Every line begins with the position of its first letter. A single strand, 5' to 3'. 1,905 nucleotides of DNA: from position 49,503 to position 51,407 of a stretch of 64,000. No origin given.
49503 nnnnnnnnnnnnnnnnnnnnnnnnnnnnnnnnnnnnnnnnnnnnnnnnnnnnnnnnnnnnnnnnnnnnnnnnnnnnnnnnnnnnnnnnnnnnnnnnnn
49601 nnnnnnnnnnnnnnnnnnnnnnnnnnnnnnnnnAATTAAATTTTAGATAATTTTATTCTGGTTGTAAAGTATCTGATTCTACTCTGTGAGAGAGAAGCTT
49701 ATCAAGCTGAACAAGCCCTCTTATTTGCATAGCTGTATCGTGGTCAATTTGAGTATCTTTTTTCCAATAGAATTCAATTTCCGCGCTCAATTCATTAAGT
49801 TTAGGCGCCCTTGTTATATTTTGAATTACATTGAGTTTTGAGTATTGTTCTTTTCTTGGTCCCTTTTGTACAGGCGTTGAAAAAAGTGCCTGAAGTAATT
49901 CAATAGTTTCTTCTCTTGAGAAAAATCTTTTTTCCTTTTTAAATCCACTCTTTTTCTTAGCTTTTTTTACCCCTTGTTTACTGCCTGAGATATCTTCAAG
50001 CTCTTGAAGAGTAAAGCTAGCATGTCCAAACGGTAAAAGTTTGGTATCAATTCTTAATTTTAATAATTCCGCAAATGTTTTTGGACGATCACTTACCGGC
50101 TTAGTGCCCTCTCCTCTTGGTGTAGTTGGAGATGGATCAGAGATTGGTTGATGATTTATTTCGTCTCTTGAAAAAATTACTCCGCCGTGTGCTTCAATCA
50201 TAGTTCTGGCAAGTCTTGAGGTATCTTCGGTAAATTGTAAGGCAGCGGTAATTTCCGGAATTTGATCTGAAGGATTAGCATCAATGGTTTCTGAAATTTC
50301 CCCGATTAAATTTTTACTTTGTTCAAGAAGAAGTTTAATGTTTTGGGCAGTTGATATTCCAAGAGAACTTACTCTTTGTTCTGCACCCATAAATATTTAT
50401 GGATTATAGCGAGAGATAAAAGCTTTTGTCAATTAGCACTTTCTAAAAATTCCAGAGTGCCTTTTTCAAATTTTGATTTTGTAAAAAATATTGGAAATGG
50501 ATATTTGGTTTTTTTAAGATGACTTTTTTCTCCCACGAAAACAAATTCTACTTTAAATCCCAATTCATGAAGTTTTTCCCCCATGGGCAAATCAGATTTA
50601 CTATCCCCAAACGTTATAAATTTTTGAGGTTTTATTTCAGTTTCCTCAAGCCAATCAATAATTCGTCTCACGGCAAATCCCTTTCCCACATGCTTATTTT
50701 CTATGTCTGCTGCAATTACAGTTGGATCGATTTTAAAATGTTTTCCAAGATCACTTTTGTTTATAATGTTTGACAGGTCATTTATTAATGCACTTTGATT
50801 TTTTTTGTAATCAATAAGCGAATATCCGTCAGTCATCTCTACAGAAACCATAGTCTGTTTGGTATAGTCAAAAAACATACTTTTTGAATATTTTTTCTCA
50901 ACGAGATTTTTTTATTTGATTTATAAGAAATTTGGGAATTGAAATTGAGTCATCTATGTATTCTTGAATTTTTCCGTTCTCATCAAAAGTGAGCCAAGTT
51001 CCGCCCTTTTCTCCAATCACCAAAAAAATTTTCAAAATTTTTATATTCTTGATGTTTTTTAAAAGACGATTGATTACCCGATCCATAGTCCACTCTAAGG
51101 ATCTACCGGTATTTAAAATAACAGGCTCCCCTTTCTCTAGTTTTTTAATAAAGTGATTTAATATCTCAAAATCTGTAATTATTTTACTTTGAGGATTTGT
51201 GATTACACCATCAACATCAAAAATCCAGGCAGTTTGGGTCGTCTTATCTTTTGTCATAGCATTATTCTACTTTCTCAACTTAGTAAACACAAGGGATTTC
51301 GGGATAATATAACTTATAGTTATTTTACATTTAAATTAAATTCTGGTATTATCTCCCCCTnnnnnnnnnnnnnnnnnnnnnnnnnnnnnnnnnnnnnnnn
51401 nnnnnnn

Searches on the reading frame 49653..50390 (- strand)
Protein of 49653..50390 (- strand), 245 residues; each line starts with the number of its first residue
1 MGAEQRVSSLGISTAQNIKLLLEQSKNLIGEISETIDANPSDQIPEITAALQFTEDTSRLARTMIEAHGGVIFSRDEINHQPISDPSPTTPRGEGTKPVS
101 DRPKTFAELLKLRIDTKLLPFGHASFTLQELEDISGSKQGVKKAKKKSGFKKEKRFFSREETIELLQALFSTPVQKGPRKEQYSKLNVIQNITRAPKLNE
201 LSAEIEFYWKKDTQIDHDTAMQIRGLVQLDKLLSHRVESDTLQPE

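Call 3: search_protein_families(library=pfam, proteins=[window:49653-50390:-], max_evalue=1)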
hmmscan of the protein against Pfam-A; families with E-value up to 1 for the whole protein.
window:49653-50390:- (245 aa): 1 family
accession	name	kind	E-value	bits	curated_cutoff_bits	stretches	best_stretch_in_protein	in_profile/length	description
PF24840.1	NTF2_SigF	-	0.22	11.8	25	1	187-224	10-47/170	SigF NTF2-like domain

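Call 4: search_protein_families(library=ncbifam, proteins=[window:49653-50390:-], max_evalue=1)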
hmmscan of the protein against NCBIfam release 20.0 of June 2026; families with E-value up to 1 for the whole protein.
window:49653-50390:- (245 aa): 0 families

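Call 53: find_homologous_proteins(query=A7, max_evalue=0.001)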
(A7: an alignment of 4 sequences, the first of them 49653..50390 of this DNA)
Query A7 (4 sequences) (245 aa, profile of the alignment): 6 proteins with E <= 0.001 among 8000 candidates.
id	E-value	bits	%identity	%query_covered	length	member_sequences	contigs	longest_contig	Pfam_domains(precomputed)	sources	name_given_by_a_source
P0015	1.6e-102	360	100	100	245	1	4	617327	-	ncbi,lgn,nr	ncbi:MAG: hypothetical protein HYT08_00480 [Candidatus Levybacteria bacterium]|nr:hypothetical prote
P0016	1.9e-102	360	24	92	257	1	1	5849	-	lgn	-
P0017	3.2e-55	205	32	77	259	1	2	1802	-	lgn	-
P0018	1.3e-34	138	30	91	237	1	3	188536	-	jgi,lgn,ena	-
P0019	1.7e-33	134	32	85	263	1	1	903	-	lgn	-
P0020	4.1e-26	110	31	77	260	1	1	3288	-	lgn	-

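Call 55: find_encoding_contigs(protein=P0018, flank=9000, max_places=2)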
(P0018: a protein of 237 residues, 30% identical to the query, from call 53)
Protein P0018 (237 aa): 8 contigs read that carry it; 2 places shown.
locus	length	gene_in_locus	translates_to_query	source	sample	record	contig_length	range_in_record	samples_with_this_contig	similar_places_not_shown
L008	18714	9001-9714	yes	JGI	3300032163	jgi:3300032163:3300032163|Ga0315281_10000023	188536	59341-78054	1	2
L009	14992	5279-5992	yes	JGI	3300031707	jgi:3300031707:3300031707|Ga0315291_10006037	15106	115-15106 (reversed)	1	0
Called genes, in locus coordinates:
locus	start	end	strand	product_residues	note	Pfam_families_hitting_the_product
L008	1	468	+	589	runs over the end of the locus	PF00989:PAS, PF08448:PAS_4 (weak), PF12860:PAS_7 (faint), PF13426:PAS_9, PF00512:HisKA, PF02518:HATPase_c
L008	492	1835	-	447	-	PF00772:DnaB, PF03796:DnaB_C, PF13481:AAA_25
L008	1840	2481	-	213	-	PF13483:Lactamase_B_3, PF12706:Lactamase_B_2 (weak)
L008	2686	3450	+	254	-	PF01634:HisG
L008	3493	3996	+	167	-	-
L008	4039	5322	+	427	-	PF13393:tRNA-synt_His, PF03129:HGTP_anticodon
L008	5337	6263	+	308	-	PF00892:EamA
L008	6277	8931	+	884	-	PF00690:Cation_ATPase_N, PF00122:E1-E2_ATPase, PF13246:Cation_ATPase, PF00702:Hydrolase, PF12710:HAD (faint), PF00689:Cation_ATPase_C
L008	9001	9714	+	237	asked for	-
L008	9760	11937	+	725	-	PF00140:Sigma70_r1_2 (weak), PF04542:Sigma70_r2, PF04539:Sigma70_r3, PF04545:Sigma70_r4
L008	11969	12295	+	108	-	PF01197:Ribosomal_L31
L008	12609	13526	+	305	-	PF03462:PCRF, PF00472:RF-1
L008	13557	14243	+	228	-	PF09335:VTT_dom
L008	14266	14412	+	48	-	-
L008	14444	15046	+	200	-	-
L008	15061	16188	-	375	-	PF00089:Trypsin, PF13365:Trypsin_2, PF00595:PDZ, PF13180:PDZ_2, PF17820:PDZ_6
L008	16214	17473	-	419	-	PF22694:CtpB_N-like, PF00595:PDZ, PF13180:PDZ_2, PF17820:PDZ_6, PF03572:Peptidase_S41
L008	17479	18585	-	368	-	-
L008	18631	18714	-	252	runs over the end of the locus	-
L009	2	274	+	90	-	?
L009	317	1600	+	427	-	PF13393:tRNA-synt_His, PF03129:HGTP_anticodon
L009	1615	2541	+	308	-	PF00892:EamA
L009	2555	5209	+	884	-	PF00690:Cation_ATPase_N, PF00122:E1-E2_ATPase, PF13246:Cation_ATPase, PF00702:Hydrolase, PF12710:HAD (faint), PF00689:Cation_ATPase_C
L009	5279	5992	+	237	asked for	-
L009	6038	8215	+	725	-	PF00140:Sigma70_r1_2 (weak), PF04542:Sigma70_r2, PF04539:Sigma70_r3, PF04545:Sigma70_r4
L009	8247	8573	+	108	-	PF01197:Ribosomal_L31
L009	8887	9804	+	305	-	PF03462:PCRF, PF00472:RF-1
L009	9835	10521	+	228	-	PF09335:VTT_dom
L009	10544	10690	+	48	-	-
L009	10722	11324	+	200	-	-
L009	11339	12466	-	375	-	PF00089:Trypsin, PF13365:Trypsin_2, PF00595:PDZ, PF13180:PDZ_2, PF17820:PDZ_6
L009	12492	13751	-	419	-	PF22694:CtpB_N-like, PF00595:PDZ, PF13180:PDZ_2, PF17820:PDZ_6, PF03572:Peptidase_S41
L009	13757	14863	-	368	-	-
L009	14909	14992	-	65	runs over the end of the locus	?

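Call 56: find_encoding_contigs(protein=P0020, flank=5000, max_places=2)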
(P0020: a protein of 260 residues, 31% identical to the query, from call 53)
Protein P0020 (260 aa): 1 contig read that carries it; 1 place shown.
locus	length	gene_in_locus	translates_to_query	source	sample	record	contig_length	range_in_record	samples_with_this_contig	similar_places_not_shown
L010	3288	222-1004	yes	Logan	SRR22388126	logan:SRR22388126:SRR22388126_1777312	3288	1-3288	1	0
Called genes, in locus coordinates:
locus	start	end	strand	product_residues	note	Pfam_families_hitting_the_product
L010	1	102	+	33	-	?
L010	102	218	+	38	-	-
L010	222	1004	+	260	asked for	-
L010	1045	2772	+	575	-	PF04542:Sigma70_r2, PF04545:Sigma70_r4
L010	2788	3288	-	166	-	?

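Call 63: predict_structure(alignment_id=A8)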
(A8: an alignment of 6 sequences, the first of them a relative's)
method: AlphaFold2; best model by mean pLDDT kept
length: 245 residues; sequences in the alignment: 6
mean_pLDDT: 75.8   pTM: 0.53
mean pLDDT of the five models: 75.8, 73.5, 72.8, 72.6, 70.6
residues with pLDDT >= 90: 59; 70-90: 121; 50-70: 29; < 50: 36
segments of 3 or more residues with pLDDT < 50: 1-6, 75-99, 242-245
pLDDT, mean of each block of 10 residues (from residue 1): 49 74 82 79 78 81 68 43 34 37 87 90 88 88 89 89 92 70 88 89 88 86 92 74 46
secondary structure, 60 per line:
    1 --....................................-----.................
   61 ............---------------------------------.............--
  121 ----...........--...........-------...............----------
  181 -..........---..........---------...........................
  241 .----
elements in order: H3-38 H44-72 H106-118 E125-127 H128-135 H138-148 E156-158 H159-170 E182-184 H185-191 H195-204 E214-216 H217-241

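Call 66: fold_search(model_id=the predicted structure, library=pdb)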
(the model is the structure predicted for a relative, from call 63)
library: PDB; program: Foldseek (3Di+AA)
matches with E <= 10: 172; with E <= 0.001: 0
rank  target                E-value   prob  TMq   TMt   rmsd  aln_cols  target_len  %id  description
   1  6r1n                  7.4e-01  0.11  0.17  0.11  18.4       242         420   14  Crystal structure of S. aureus seryl-tRNA synthetase complexed to seryl sulfamoyl adenosine (released 2020-01-22)
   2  9s97_B                1.1e+00  0.30  0.25  0.32  16.9       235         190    9  CdvB2 filament - low twist (released 2026-01-28)
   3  2dq0_A                1.2e+00  0.09  0.18  0.11  18.3       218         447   12  Crystal structure of seryl-tRNA synthetase from Pyrococcus horikoshii complexed with a seryl-adenylate analog (released 2007-06-05)
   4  6ynw_H                1.6e+00  0.72  0.20  0.48   5.0        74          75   12  Cryo-EM structure of Tetrahymena thermophila mitochondrial ATP synthase - central stalk/cring (released 2020-09-30)
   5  9s98_C                1.9e+00  0.20  0.25  0.31  17.0       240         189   10  CdvB2 filament - high twist, class A (released 2026-01-28)
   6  5qst_D                1.9e+00  0.08  0.18  0.15  17.3       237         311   10  PanDDA analysis group deposition -- Crystal Structure of human STAG1 in complex with Z2447286438 (released 2019-08-21)
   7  8a3u                  2.0e+00  0.28  0.23  0.16  17.1       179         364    8  Crystal structure of a chimeric LOV-Histidine kinase SB2F1 (symmetrical variant, trigonal form with short c-axis) (released 2023-12-20)
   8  6qb5_C                2.0e+00  0.14  0.23  0.18  17.3       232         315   10  Crystal structure of the N-terminal region of human cohesin subunit STAG1 (released 2019-02-06)
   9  9t56_A                2.0e+00  0.08  0.19  0.15  20.1       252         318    8  Cryo-EM structure of ISCro4-DBL-TBL-tDNA-dDNA synaptic complex (released 2026-02-18)
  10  8pmq_2                2.0e+00  0.03  0.12  0.09  26.4       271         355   10  Catalytic module of yeast GID E3 ligase bound to multiphosphorylated Ubc8~ubiquitin (released 2024-01-03)
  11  5j10_A                2.2e+00  0.44  0.19  0.49   4.6        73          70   16  De novo design of protein homo-oligomers with modular hydrogen bond network-mediated specificity (released 2016-05-25)
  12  6qb5_B                2.2e+00  0.06  0.17  0.14  17.6       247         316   11  Crystal structure of the N-terminal region of human cohesin subunit STAG1 (released 2019-02-06)
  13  9s97_A                2.3e+00  0.12  0.22  0.27  17.0       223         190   12  CdvB2 filament - low twist (released 2026-01-28)
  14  9t56_D                2.3e+00  0.10  0.20  0.16  19.9       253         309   11  Cryo-EM structure of ISCro4-DBL-TBL-tDNA-dDNA synaptic complex (released 2026-02-18)
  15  9s99_B                2.4e+00  0.09  0.20  0.23  18.3       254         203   12  CdvB2 filament - high twist, class B (released 2026-01-28)
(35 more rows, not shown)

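Call 70: find_related_loci(query=A8, collection=genome_contigs, flank=6000)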
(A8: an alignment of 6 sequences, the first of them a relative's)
Query A8 (245 aa) in genome_contigs; peptide patterns used: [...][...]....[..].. (x = any residue, [..] = any of these).
58 stretches matched a pattern; 1 encode a relative of the query (tblastn E <= 1e-3); 1 distinct loci.
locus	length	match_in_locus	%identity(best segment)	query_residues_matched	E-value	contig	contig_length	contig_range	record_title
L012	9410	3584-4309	32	4-236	6e-33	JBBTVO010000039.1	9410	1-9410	MAG: Patescibacteria group bacterium isolate H51-bin110_1 H51_bin110_1_000000000039, whole genome shotgun sequence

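Call 84: search_protein_families(library=pfam, proteins=[L008:9760-11937:+, L012:4534-6369:+, L010:1045-2772:+, L012:3542-4534:+, L012:1448-2008:+, P0018], max_evalue=0.01)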
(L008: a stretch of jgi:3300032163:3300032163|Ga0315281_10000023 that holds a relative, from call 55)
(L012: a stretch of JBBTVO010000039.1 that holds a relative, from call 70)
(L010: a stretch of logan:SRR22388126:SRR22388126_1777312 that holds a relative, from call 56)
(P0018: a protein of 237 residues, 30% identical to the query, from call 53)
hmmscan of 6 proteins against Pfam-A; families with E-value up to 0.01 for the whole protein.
L008:9760-11937:+ (725 aa): 5 families
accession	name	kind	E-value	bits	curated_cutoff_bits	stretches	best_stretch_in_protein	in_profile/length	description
PF04545.22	Sigma70_r4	-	2.2e-17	62.8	24.1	1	643-696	1-50/50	Sigma-70, region 4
PF04542.20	Sigma70_r2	-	2.1e-14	53.5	24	1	477-545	1-69/71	Sigma-70 region 2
PF04539.22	Sigma70_r3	-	5.3e-13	49.3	25.3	1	556-630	1-76/78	Sigma-70 region 3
PF00140.25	Sigma70_r1_2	-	5.6e-07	29.9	22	1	320-339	1-20/34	Sigma-70 factor, region 1.2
PF12728.13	HTH_17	-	0.00015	22.4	27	1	234-283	1-50/51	Helix-turn-helix domain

L012:4534-6369:+ (611 aa): 4 families
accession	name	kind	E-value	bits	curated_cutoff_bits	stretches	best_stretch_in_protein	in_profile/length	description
PF04545.22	Sigma70_r4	-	5.2e-20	71.1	24.1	1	546-599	1-50/50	Sigma-70, region 4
PF04542.20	Sigma70_r2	-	9.8e-13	48.1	24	1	378-443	1-67/71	Sigma-70 region 2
PF04539.22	Sigma70_r3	-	2.8e-12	47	25.3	1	456-532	1-75/78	Sigma-70 region 3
PF00140.25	Sigma70_r1_2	-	5.2e-07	30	22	1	217-247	1-31/34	Sigma-70 factor, region 1.2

L010:1045-2772:+ (575 aa): 4 families
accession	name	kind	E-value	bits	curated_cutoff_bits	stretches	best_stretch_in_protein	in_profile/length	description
PF04545.22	Sigma70_r4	-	8.8e-20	70.4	24.1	1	508-561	1-50/50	Sigma-70, region 4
PF04542.20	Sigma70_r2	-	2e-14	53.6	24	1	347-412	1-67/71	Sigma-70 region 2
PF04539.22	Sigma70_r3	-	7.1e-05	23.3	25.3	0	453-490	39-76/78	Sigma-70 region 3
PF24930.1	DUF7750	-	0.0061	16.8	27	0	242-268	19-45/65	Domain of unknown function (DUF7750)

L012:3542-4534:+ (330 aa): 0 families

L012:1448-2008:+ (186 aa): 0 families

P0018 (237 aa): 0 families

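Call 90: search_protein_families(library=padloc, proteins=[window:49653-50390:-], max_evalue=0.01)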
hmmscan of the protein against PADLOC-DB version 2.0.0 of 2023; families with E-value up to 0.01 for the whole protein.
window:49653-50390:- (245 aa): 0 families

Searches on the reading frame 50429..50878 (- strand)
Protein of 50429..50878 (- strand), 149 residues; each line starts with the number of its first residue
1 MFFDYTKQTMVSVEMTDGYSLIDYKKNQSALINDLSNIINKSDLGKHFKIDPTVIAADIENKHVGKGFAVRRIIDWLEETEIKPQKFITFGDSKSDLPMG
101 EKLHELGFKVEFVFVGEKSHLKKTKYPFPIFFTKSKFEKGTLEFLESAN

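Call 3: search_protein_families(library=pfam, proteins=[window:50429-50878:-], max_evalue=1)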
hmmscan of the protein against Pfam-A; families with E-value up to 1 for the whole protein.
window:50429-50878:- (149 aa): 3 families
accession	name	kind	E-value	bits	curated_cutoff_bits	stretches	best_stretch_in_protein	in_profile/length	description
PF21141.3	T6PP_C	-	3.8e-06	26.8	26.7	1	31-123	147-246/267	Trehalose-6-phosphate phosphatase, C-terminal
PF08282.18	Hydrolase_3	-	0.00015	22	20.9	1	56-99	178-218/255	haloacid dehalogenase-like hydrolase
PF12710.13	HAD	-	0.15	12.9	27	1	58-100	142-188/189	haloacid dehalogenase-like hydrolase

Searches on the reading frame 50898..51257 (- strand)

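Call 3: search_protein_families(library=pfam, proteins=[window:50898-51257:-], max_evalue=1)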
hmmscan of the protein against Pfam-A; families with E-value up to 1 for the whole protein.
window:50898-51257:- (119 aa): 2 families
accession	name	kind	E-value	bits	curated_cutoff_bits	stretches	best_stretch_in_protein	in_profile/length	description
PF07661.19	MORN_2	-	0.012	16.2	29.6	1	85-99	2-16/22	MORN repeat variant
PF11459.13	AbiEi_3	-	0.075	13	26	1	59-86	94-121/157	Transcriptional regulator, AbiEi antitoxin, Type IV TA system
